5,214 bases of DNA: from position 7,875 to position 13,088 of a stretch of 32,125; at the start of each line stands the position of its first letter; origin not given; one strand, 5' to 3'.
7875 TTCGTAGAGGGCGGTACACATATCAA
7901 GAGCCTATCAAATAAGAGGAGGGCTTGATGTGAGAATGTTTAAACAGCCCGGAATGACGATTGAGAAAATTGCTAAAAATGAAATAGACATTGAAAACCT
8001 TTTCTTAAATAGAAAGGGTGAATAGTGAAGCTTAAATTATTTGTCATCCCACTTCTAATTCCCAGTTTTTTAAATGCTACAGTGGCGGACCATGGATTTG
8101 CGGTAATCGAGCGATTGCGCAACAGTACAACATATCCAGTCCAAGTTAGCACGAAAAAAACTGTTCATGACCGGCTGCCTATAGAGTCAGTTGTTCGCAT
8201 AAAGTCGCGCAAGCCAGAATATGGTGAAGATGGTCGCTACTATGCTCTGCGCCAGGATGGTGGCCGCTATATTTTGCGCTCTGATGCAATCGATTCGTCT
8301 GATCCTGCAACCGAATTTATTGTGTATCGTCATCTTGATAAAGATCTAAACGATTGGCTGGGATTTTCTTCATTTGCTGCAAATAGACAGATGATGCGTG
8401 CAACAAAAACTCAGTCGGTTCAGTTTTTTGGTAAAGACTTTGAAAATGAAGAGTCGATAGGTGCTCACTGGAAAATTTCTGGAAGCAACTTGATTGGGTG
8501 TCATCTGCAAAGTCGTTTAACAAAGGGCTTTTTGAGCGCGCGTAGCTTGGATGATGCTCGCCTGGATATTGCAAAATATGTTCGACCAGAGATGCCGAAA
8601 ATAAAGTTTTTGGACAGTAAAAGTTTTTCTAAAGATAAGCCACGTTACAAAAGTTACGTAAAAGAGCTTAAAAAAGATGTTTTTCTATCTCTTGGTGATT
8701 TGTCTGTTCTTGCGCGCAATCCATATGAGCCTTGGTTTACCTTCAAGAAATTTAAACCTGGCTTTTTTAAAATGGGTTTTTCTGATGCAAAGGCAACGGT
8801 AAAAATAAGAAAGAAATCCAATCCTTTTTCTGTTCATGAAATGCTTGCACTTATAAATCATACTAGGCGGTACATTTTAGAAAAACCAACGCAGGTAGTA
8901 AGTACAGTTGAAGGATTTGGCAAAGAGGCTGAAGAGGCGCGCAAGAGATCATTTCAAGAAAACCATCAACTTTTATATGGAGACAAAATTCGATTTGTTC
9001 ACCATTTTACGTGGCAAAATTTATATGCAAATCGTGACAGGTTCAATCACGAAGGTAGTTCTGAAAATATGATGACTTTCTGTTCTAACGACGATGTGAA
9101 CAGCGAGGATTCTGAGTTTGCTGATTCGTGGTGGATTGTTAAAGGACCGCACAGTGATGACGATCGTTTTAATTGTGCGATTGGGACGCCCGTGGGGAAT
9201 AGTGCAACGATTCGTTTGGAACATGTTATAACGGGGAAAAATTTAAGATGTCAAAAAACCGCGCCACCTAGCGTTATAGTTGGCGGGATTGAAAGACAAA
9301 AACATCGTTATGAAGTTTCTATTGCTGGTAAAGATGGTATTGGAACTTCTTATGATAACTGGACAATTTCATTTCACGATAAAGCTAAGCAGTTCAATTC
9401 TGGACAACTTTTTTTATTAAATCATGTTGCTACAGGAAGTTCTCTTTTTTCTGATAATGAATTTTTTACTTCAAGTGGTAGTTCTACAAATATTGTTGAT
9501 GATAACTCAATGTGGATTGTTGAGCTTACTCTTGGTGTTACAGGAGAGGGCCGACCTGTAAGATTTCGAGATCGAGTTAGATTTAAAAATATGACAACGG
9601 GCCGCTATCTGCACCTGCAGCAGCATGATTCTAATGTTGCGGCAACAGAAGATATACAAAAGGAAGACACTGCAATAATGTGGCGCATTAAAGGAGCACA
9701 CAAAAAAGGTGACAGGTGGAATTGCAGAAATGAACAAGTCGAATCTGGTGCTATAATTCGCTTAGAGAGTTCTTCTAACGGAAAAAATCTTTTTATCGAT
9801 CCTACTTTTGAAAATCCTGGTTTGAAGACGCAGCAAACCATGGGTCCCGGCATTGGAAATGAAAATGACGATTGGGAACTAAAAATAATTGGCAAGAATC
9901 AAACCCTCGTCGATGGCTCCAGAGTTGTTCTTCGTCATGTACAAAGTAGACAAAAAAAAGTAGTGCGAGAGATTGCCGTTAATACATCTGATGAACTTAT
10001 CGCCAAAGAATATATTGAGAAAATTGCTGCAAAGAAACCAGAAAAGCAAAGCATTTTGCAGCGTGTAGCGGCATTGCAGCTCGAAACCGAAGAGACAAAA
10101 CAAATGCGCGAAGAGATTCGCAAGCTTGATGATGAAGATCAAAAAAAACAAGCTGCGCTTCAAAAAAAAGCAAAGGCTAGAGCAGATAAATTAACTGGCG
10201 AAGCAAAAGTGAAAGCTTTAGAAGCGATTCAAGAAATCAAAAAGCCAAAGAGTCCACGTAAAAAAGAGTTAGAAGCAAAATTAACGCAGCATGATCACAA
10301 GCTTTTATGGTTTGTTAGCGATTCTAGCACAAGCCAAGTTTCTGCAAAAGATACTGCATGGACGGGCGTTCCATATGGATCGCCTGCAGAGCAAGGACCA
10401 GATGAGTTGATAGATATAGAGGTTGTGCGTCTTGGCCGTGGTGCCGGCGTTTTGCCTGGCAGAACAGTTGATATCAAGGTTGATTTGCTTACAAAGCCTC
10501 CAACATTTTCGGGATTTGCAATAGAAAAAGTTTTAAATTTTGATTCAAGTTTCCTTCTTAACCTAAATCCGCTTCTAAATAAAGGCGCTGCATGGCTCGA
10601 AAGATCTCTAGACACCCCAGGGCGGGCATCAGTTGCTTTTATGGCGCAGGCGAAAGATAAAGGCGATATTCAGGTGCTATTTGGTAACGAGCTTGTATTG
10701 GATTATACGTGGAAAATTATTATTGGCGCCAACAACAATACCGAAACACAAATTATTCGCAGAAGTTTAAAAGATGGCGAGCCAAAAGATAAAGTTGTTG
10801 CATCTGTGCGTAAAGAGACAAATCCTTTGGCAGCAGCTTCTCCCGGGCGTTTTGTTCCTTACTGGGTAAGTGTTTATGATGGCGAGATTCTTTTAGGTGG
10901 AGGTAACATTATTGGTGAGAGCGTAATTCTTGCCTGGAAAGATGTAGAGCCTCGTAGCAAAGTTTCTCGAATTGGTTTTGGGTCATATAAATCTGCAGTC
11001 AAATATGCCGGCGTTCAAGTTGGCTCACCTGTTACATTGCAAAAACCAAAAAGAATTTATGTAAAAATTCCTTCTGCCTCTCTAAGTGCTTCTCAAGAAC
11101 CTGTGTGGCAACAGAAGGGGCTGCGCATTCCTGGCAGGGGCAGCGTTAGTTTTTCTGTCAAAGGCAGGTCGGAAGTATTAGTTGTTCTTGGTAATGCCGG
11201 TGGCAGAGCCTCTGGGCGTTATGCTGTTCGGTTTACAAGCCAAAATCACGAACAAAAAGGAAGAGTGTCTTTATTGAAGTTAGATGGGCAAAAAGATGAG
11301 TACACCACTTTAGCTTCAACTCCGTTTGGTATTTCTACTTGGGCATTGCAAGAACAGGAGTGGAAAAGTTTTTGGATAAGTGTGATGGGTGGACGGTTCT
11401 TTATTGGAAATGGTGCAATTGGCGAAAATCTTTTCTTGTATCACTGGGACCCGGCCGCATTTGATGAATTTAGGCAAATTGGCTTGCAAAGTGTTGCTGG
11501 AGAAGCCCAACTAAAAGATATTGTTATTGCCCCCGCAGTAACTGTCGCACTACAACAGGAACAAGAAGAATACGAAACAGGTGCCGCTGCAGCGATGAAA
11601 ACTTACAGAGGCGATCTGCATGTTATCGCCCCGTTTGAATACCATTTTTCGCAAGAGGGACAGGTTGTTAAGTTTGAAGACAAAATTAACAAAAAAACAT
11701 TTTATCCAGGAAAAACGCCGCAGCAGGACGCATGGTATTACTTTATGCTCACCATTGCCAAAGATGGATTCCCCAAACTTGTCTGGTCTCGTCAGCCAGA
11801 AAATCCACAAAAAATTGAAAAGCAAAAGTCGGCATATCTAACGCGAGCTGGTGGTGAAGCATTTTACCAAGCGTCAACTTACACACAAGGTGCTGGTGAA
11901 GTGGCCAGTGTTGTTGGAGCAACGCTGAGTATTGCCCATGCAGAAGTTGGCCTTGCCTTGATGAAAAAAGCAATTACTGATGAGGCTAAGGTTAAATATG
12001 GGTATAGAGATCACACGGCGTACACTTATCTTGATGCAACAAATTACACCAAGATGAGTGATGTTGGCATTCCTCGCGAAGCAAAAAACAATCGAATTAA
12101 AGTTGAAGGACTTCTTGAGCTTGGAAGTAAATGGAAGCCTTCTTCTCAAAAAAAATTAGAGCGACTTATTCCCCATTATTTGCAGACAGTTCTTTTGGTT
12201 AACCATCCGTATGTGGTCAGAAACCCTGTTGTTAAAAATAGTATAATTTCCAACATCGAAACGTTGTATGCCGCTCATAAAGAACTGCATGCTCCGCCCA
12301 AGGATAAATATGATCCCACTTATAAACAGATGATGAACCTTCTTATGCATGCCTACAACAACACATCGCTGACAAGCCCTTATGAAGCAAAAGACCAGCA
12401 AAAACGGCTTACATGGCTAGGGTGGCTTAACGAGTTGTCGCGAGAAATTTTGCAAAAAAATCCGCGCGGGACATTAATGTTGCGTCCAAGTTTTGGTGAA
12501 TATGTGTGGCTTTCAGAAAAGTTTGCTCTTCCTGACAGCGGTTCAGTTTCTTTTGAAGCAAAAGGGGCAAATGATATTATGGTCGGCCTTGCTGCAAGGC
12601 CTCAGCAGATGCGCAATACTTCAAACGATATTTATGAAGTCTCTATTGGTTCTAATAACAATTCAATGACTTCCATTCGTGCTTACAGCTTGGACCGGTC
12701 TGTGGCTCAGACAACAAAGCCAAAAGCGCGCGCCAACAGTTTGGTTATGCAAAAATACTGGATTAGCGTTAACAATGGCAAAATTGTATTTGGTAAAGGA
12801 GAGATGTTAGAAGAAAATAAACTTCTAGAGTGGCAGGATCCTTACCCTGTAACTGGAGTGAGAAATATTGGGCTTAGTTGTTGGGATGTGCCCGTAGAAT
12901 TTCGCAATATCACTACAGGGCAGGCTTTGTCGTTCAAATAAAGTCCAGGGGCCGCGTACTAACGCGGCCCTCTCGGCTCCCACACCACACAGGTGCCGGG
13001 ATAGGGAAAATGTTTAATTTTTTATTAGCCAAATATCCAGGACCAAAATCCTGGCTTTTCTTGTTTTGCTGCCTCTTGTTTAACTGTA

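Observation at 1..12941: Tandem array of three giant exported paralogues combining MIR beta-trefoils with multiple FAMeT-like modules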

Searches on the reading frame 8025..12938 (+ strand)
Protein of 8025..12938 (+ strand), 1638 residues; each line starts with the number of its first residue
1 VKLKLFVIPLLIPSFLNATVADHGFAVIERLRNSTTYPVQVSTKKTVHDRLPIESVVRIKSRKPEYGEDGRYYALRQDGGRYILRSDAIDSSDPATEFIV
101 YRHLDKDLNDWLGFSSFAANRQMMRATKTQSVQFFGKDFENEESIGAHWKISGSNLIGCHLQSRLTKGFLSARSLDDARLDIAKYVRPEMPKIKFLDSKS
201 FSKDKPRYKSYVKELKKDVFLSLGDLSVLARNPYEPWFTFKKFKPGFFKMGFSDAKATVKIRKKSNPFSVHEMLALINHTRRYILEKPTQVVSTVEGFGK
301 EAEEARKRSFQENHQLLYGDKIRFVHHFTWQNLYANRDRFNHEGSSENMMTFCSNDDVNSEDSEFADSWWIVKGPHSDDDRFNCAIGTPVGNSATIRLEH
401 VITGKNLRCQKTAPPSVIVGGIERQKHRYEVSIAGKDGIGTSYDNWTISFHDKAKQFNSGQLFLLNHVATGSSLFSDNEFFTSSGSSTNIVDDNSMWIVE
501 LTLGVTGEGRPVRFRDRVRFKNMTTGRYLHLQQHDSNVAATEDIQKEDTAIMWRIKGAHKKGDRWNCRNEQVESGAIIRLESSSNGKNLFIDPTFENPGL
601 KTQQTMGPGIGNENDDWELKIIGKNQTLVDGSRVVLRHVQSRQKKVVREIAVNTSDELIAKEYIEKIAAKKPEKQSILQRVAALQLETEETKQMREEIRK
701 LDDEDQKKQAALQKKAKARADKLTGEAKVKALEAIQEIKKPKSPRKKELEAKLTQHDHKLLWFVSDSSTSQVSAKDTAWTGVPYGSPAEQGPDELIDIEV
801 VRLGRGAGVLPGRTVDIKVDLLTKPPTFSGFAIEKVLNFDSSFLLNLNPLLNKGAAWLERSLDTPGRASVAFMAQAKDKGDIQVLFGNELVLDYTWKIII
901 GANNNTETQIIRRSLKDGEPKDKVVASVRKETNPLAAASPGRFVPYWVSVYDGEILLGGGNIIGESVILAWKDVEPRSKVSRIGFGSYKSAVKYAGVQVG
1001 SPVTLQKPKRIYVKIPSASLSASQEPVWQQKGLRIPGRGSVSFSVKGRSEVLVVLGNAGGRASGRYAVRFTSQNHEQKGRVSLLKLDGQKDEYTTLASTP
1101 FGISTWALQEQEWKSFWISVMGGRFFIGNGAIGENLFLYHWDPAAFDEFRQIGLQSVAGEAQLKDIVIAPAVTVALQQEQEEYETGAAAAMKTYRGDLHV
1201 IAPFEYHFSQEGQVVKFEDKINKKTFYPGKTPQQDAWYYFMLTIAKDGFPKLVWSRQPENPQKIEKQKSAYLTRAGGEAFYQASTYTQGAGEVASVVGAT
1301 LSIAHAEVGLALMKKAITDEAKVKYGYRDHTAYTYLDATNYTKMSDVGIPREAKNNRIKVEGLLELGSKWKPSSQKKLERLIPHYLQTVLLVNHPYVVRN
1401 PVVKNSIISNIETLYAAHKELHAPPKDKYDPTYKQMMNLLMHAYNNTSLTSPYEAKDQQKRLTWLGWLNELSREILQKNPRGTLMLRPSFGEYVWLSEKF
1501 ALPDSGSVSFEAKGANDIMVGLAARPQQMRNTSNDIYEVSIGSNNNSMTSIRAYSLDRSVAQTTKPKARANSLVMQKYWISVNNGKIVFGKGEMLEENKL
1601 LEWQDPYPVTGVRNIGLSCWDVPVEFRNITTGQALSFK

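Call 6: search_protein_families(library=pfam, proteins=[window:8025-12938:+], max_evalue=0.01)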
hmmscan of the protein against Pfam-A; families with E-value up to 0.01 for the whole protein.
window:8025-12938:+ (1638 aa): 2 families
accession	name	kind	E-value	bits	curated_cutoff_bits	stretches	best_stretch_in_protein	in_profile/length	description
PF12248.16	Methyltransf_FA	-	9.1e-34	116.6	24.2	2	1507-1628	21-136/140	Farnesoic acid 0-methyl transferase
PF02815.25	MIR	-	2e-11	44.6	25.6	2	493-550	46-104/185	MIR domain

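Call 11: find_homologous_proteins(query=window:8025-12938:+, max_evalue=0.00001)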
Query window:8025-12938:+ (1638 aa): 4 proteins with E <= 0.00001 among 7540 candidates.
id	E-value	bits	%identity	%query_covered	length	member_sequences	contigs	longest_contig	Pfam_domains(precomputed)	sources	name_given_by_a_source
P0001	0.0e+0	2095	100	56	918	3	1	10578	PF02815.26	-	-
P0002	0.0e+0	1372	42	81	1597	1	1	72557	PF02815.26,PF12248.17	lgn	-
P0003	0.0e+0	1173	44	55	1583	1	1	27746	PF12248.17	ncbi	ncbi:hypothetical protein ACFLY6_00830 [Candidatus Dependentiae bacterium]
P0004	0.0e+0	1129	54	46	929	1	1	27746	PF02815.26,PF12248.17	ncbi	ncbi:hypothetical protein ACFLY6_00825, partial [Candidatus Dependentiae bacterium]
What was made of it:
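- Tried and rejected: The full protein found only 4 relatives (call 11).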

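Call 12: find_encoding_contigs(protein=P0002, flank=10000, max_places=3)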
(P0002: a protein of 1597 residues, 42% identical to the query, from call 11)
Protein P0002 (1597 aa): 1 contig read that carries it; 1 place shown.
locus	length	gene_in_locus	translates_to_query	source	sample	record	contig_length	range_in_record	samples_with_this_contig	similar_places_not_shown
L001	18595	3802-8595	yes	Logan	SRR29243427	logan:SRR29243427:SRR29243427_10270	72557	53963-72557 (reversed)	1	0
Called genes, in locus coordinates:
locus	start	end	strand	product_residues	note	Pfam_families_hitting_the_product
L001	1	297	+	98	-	?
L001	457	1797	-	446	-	-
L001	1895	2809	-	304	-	PF17827:PrmC_N, PF01209:Ubie_methyltran (weak), PF06325:PrmA, PF05175:MTS, PF13847:Methyltransf_31, PF08241:Methyltransf_11, PF08242:Methyltransf_12, PF13649:Methyltransf_25, +5 more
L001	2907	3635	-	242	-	PF00005:ABC_tran, PF13304:AAA_21 (faint), PF22587:DNApolII_insertion (faint), PF02463:SMC_N (weak)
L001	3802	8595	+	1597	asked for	PF02815:MIR, PF12248:Methyltransf_FA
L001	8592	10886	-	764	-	PF01751:Toprim, PF01131:Topoisom_bac, PF01396:Zn_ribbon_Top1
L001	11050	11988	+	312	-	-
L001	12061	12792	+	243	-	PF01553:Acyltransferase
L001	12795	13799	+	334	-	PF01882:DUF58 (weak), PF00092:VWA, PF13519:VWA_2, PF13768:VWA_3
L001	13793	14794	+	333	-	PF00092:VWA, PF13519:VWA_2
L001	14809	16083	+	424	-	PF07719:TPR_2 (faint), PF13432:TPR_16 (weak), PF00515:TPR_1 (faint)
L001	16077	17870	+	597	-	PF13584:BatD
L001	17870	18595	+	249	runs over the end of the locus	PF00515:TPR_1 (faint), PF07719:TPR_2 (faint)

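Call 13: find_encoding_contigs(protein=P0003, flank=10000, max_places=3)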
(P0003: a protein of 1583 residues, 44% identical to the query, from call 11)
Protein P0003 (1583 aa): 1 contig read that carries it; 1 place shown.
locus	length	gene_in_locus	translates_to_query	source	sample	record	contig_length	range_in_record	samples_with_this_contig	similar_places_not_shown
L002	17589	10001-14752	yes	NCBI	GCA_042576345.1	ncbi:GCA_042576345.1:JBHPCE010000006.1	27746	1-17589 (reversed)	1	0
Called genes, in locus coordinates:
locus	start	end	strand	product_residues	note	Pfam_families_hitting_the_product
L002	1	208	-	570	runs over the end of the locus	PF13371:TPR_9 (faint), PF13431:TPR_17 (faint), PF13428:TPR_14 (faint), PF13174:TPR_6 (faint), PF12895:ANAPC3 (faint), PF13432:TPR_16 (faint), PF14559:TPR_19 (faint), PF25062:ARM_TT21_N (faint), +9 more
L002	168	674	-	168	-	PF05258:DciA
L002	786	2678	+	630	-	PF00456:Transketolase_N, PF00676:E1_dh (weak), PF02779:Transket_pyr, PF02780:Transketolase_C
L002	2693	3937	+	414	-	PF00152:tRNA-synt_2, PF01409:tRNA-synt_2d, PF13393:tRNA-synt_His, PF00587:tRNA-synt_2b, PF03129:HGTP_anticodon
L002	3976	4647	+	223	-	-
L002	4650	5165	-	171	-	-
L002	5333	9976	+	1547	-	PF12248:Methyltransf_FA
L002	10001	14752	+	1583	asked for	PF12248:Methyltransf_FA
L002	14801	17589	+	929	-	PF02815:MIR (faint), PF12248:Methyltransf_FA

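Call 15: find_related_loci(query=A1, collection=genome_contigs, flank=10000)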
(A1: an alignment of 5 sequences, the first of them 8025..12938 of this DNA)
Query A1 (1638 aa) in genome_contigs; peptide patterns used: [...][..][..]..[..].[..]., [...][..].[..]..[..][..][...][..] (x = any residue, [..] = any of these).
77 stretches matched a pattern; 2 encode a relative of the query (tblastn E <= 1e-3); 1 distinct loci.
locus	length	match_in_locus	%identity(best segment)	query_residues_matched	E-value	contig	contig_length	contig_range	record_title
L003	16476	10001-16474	54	3-1638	0e+0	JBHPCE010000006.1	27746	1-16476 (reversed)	Candidatus Dependentiae bacterium isolate SAG AM-312-O17 AM-312-O17_NODE_6, whole genome shotgun sequence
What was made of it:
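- Tried and rejected: The GTDB genome scan found only the single-cell genome (call 15).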

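Call 23: search_solved_structures(query=window:8025-12938:+, max_evalue=1, show_alignments=2)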
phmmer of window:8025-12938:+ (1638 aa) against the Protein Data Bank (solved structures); distinct sequences matched with E-value up to 1: 8.
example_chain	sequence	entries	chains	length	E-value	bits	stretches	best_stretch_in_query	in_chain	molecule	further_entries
3mal_A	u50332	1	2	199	0.00036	21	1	309-479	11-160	Stromal cell-derived factor 2-like protein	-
1t9f_A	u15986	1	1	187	0.016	15.6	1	488-533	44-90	protein 1d10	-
9gnw_P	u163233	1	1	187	0.2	11.9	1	1364-1407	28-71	PsbP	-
6zqq_A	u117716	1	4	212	0.42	10.8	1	343-454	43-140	PMT3 isoform 1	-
2zf9_A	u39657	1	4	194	0.48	10.7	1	475-529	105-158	ScaE cell-surface anchored scaffoldin protein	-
4l4i_A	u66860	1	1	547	0.66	10.2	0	491-548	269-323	Ryanodine receptor 2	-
4l4h_A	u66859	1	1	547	0.66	10.2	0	491-548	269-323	Ryanodine receptor 2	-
4jkq_A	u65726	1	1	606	0.87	9.8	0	491-548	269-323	Ryanodine receptor 2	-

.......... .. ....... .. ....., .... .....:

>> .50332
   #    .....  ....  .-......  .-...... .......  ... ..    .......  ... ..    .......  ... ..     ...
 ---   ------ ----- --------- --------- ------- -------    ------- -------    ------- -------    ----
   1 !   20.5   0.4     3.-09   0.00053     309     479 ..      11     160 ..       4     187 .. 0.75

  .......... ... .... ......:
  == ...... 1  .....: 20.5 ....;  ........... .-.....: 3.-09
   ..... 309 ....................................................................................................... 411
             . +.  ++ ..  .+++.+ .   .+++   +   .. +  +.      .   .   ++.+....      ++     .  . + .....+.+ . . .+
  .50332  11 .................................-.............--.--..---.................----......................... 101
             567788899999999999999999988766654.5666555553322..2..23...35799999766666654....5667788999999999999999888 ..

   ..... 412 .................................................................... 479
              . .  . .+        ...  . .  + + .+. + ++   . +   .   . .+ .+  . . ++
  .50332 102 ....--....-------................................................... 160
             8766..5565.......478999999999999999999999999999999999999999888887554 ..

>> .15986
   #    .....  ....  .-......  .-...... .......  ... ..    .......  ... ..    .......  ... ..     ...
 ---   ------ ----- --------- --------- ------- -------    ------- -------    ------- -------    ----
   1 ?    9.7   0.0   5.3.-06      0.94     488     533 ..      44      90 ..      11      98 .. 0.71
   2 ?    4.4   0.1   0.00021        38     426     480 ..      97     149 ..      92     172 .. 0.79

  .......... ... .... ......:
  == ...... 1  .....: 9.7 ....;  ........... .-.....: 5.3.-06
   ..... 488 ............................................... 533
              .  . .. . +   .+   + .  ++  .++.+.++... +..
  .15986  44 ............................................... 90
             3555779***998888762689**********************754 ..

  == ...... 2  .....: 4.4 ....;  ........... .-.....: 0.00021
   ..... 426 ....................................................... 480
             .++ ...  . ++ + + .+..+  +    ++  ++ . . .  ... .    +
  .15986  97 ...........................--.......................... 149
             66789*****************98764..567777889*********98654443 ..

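Call 48: find_homologous_proteins(query=A4, max_evalue=1e-10)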
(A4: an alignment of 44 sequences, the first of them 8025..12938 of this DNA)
Query A4 (44 sequences) (1638 aa, profile of the alignment): 4 proteins with E <= 1e-10 among 8000 candidates.
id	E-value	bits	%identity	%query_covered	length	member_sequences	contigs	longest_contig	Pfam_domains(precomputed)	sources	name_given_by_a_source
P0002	0.0e+0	1483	42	81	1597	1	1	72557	PF02815.26,PF12248.17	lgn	-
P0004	6.3e-202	692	54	46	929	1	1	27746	PF02815.26,PF12248.17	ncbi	ncbi:hypothetical protein ACFLY6_00825, partial [Candidatus Dependentiae bacterium]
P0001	6.6e-168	579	100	56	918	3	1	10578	PF02815.26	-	-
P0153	5.6e-11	59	28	8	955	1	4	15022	PF12248.17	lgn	-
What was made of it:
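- Tried and rejected: A 44-sequence profile found 4, probably because the 8,000-candidate cap (call 48) was filled by other word matches.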

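Call 92: find_related_loci(query=A1, collection=metagenome_contigs, flank=10000)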
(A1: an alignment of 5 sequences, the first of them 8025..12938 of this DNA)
Query A1 (1638 aa) in metagenome_contigs; peptide patterns used: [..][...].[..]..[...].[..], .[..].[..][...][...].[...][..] (x = any residue, [..] = any of these).
600 stretches matched a pattern, but none encodes a relative of the query by tblastn (E <= 1e-3).

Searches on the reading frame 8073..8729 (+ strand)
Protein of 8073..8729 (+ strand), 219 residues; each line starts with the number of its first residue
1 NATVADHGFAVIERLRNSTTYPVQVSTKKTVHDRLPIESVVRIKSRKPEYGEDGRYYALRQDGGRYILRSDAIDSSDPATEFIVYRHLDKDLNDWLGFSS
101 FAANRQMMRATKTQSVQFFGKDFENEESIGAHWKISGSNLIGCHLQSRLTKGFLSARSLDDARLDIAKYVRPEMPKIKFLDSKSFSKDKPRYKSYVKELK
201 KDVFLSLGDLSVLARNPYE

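Call 60: search_solved_structures(query=A6, max_evalue=10, show_alignments=2)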
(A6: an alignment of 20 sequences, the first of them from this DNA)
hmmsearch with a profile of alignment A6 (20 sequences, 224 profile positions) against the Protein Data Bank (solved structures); distinct sequences matched with E-value up to 10: 2.
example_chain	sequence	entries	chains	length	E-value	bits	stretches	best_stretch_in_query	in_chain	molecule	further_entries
3zw5_A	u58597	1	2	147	0.64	13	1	89-126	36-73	GLYOXALASE DOMAIN-CONTAINING PROTEIN 5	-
3fjc_A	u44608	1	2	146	1.3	12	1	125-159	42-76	Heparin-binding growth factor 1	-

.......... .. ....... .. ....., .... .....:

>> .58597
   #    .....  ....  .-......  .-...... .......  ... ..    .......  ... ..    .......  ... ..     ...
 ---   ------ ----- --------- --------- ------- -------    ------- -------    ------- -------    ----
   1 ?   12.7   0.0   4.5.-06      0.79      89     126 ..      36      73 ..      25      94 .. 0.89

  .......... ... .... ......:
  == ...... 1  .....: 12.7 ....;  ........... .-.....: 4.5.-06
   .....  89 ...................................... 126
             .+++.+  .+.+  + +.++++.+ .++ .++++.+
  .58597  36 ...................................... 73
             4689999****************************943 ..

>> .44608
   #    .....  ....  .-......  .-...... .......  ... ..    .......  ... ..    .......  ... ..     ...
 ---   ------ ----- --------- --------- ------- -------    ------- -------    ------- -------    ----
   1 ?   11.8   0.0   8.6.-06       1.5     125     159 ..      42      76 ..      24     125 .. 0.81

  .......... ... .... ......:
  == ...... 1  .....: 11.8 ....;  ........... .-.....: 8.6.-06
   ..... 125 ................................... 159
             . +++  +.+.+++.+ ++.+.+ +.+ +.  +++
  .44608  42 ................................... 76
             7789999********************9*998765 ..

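Call 61: search_protein_families(library=pfam, alignment_id=A6, max_evalue=1)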
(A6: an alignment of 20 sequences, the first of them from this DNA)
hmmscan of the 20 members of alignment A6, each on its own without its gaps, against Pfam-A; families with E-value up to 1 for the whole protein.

A. member 1, seq(219 aa): 1 family
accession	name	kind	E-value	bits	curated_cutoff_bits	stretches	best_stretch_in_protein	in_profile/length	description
PF00128.31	Alpha-amylase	-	0.0054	16.5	22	1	153-204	176-229/446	Alpha amylase, catalytic domain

B. families by the number of members that match (of 20 scanned): 9 families
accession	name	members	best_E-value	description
PF14200.12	RicinB_lectin_2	2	0.0028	Ricin-type beta-trefoil lectin domain-like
PF23763.2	Beta-barrel_GLAA-B_I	2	0.029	GLAA-B beta-barrel domain I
PF02815.25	MIR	2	0.044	MIR domain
PF00128.31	Alpha-amylase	1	0.0054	Alpha amylase, catalytic domain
PF11535.13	Calci_bind_CcbP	1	0.11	Calcium binding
PF06268.19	Fascin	1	0.14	Fascin domain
PF18865.6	AbiJ_NTD5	1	0.15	AbiJ N-terminal domain 5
PF09284.16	RhgB_N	1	0.17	Rhamnogalacturonan lyase B, N-terminal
PF06229.18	FRG1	1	0.37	FRG1-like domain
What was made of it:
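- Tried and rejected: There are weak hints: RicinB_lectin_2 at 0.0028, MIR at 0.044, Fascin, and FGF1 at E 1.3 (calls 60, 61).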
